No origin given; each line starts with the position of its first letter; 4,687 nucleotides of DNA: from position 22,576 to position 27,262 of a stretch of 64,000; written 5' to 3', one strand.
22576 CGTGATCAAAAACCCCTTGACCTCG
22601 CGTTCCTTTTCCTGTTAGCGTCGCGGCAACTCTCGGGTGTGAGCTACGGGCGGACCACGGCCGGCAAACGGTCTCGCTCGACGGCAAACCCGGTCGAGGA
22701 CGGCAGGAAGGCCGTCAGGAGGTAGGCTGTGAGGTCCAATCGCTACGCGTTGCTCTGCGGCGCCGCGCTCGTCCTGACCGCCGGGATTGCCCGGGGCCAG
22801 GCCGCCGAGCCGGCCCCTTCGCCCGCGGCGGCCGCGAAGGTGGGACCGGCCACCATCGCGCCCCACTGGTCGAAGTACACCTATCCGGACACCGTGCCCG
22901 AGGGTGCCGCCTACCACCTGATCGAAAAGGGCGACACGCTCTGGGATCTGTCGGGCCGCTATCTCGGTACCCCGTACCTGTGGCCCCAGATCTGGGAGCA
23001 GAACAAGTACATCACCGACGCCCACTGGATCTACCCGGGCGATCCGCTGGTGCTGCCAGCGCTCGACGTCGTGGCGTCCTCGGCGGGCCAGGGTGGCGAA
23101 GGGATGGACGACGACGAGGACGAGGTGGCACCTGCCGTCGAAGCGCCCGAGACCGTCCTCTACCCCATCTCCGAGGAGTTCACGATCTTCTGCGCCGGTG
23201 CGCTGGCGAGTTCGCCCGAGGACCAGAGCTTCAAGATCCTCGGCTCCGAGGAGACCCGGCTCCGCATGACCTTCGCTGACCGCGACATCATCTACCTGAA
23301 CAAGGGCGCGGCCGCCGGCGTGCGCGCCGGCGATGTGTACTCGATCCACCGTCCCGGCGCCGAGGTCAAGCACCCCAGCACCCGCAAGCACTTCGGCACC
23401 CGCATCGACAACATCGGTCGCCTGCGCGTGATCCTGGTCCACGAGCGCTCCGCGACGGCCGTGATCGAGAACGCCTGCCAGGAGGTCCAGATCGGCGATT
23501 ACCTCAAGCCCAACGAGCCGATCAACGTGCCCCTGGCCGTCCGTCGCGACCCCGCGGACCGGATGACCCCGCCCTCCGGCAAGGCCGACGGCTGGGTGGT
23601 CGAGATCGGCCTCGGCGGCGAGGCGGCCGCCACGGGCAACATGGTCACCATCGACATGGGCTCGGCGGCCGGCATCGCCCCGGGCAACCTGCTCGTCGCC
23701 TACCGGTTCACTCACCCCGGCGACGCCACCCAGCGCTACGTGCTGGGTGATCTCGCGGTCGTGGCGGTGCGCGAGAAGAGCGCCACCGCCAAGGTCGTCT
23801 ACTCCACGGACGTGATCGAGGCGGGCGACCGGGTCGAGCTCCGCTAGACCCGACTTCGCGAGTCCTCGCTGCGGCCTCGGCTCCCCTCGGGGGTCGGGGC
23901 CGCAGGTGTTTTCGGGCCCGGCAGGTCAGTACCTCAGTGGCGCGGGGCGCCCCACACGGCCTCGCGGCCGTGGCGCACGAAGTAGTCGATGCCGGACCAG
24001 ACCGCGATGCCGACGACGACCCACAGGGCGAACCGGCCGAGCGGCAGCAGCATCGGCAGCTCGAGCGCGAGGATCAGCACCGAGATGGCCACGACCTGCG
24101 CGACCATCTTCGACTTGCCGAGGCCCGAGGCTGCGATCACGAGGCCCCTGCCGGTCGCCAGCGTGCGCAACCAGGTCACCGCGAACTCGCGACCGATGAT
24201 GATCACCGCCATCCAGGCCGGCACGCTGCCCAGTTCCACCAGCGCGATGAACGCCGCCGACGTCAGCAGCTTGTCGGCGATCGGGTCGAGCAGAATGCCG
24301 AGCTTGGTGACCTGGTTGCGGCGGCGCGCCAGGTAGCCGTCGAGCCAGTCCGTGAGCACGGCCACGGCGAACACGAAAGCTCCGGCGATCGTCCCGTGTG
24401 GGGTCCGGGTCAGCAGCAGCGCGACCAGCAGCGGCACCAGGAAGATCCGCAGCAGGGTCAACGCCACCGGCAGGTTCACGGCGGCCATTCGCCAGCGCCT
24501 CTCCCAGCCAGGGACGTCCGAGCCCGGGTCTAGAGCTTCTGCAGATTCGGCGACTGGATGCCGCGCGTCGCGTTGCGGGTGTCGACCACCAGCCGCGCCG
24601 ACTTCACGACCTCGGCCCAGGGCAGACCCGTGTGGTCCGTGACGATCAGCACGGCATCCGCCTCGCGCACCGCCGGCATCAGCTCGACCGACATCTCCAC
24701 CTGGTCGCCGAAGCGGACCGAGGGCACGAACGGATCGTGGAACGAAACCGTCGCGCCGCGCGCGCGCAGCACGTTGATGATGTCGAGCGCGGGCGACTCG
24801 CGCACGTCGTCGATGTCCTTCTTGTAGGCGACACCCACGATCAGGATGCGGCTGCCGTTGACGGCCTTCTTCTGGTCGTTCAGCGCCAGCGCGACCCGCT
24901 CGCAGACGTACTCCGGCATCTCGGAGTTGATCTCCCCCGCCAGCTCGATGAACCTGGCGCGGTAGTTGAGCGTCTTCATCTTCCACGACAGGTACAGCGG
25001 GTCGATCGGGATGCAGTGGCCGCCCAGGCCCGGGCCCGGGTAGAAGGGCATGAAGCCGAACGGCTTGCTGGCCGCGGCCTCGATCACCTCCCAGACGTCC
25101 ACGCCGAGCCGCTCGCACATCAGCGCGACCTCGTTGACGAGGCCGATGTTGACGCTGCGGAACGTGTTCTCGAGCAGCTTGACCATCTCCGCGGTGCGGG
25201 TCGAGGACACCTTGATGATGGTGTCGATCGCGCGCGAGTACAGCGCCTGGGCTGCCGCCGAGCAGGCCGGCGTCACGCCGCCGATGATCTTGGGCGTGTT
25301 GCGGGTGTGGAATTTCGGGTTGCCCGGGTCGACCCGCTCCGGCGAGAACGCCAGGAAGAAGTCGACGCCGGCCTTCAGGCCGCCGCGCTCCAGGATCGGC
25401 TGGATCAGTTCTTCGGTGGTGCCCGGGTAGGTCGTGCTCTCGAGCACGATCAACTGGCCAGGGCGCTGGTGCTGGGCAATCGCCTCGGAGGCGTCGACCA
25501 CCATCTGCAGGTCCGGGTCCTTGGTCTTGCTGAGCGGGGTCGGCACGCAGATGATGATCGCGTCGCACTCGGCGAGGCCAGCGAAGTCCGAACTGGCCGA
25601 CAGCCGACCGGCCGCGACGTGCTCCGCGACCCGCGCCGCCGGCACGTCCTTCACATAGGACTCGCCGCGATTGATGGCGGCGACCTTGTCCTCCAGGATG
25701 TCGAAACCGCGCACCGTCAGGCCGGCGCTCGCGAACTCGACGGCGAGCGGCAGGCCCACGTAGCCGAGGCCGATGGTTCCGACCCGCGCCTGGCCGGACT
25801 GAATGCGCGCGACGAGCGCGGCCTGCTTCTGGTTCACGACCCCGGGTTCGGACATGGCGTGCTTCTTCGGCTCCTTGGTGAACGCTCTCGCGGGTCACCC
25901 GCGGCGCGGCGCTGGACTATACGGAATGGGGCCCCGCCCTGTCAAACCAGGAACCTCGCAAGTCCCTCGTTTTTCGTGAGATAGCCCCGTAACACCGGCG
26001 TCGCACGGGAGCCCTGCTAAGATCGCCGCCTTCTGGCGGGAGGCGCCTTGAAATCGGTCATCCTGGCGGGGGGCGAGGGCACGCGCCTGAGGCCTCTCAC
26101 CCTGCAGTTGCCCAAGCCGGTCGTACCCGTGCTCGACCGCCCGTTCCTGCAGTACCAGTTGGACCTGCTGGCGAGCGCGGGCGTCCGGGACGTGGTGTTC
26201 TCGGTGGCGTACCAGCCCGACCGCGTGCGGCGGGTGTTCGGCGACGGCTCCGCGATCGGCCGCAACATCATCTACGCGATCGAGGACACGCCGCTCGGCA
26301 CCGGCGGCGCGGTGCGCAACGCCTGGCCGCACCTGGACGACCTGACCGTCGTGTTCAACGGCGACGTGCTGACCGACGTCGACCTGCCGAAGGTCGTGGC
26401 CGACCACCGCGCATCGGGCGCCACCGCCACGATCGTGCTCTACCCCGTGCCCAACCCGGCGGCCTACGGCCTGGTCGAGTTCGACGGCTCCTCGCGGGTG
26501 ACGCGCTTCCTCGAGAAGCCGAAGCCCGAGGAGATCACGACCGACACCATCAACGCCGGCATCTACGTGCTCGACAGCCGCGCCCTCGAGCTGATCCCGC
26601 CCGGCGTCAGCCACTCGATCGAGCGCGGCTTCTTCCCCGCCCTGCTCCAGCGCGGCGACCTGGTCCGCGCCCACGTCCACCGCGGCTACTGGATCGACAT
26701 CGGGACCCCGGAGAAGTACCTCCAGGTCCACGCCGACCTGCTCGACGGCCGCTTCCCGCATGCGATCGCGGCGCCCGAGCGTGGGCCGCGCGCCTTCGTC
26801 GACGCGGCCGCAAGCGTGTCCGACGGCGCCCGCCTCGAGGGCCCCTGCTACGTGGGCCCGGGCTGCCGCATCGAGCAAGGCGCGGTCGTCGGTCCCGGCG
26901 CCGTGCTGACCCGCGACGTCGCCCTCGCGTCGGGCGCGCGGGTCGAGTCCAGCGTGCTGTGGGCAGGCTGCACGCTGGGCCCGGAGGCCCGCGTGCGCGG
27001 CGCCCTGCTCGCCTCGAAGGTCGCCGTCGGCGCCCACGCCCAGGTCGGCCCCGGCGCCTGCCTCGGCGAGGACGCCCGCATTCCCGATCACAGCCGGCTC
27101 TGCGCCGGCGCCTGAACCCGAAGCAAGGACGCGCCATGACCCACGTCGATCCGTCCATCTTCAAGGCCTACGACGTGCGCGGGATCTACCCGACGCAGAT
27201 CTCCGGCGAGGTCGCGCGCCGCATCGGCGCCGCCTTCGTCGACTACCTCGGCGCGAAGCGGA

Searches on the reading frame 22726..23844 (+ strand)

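Call 18: search_protein_families(library=pfam, proteins=[window:22726-23844:+], max_evalue=0.0001)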
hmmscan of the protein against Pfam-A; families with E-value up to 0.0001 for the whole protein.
window:22726-23844:+ (373 aa): 2 families
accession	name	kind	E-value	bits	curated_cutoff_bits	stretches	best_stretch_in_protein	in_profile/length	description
PF16538.11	FlgT_C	-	5.2e-09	36.9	27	1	189-261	4-76/77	Flagellar assembly protein T, C-terminal domain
PF01476.26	LysM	-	3.8e-06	27.2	20.9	1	65-111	2-43/43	LysM domain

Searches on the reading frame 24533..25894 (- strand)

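Call 19: search_protein_families(library=pfam, proteins=[window:24533-25894:-], max_evalue=0.0001)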
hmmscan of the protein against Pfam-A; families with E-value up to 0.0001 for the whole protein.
window:24533-25894:- (454 aa): 5 families
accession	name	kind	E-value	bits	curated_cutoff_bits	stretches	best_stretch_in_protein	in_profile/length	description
PF03721.20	UDPG_MGDP_dh_N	-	7.2e-46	156.6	27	1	37-214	2-182/187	UDP-glucose/GDP-mannose dehydrogenase family, NAD binding domain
PF00984.24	UDPG_MGDP_dh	-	3.1e-33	114.2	25.4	1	233-324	1-93/94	UDP-glucose/GDP-mannose dehydrogenase family, central domain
PF03720.21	UDPG_MGDP_dh_C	-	1.8e-23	83.3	30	1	351-443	1-101/103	UDP-glucose/GDP-mannose dehydrogenase family, UDP binding domain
PF03446.21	NAD_binding_2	-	3.8e-11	43.7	21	1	37-171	1-111/161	NAD binding domain of 6-phosphogluconate dehydrogenase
PF01210.29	NAD_Gly3P_dh_N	-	6.7e-05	23.4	23.1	0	38-120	2-80/158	NAD-dependent glycerol-3-phosphate dehydrogenase N-terminus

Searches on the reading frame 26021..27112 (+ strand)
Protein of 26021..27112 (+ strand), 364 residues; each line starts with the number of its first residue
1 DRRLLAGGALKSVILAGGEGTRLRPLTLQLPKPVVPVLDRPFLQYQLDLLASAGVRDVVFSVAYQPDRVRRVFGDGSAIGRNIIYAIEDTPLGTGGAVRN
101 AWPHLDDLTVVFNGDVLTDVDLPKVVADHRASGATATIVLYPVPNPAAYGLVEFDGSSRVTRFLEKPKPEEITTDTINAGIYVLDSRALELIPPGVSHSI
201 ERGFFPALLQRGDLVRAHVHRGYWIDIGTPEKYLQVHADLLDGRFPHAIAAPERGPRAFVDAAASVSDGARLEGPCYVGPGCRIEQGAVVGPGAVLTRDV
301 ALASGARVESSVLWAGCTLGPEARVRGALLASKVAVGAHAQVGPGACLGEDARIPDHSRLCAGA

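Call 19: search_protein_families(library=pfam, proteins=[window:26021-27112:+], max_evalue=0.0001)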
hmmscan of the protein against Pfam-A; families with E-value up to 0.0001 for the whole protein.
window:26021-27112:+ (364 aa): 5 families
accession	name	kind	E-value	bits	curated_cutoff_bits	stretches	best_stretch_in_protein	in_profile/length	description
PF00483.29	NTP_transferase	-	3.2e-51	174.7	21.2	1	11-241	1-243/245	Nucleotidyl transferase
PF25084.1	LbH_EIF2B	-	1.1e-10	41.9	54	1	261-357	7-102/105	EIF2B subunit epsilon LbH domain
PF00132.30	Hexapep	-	5.5e-09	35.8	27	0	276-308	2-34/36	Bacterial transferase hexapeptide (six repeats)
PF12804.13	NTP_transf_3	-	5.7e-09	36.8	27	1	13-138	2-120/160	MobA-like NTP transferase domain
PF24894.1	Hexapep_GlmU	-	2.4e-07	31.3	23.3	1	277-343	20-84/104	GlmU-like, C-terminal hexapeptide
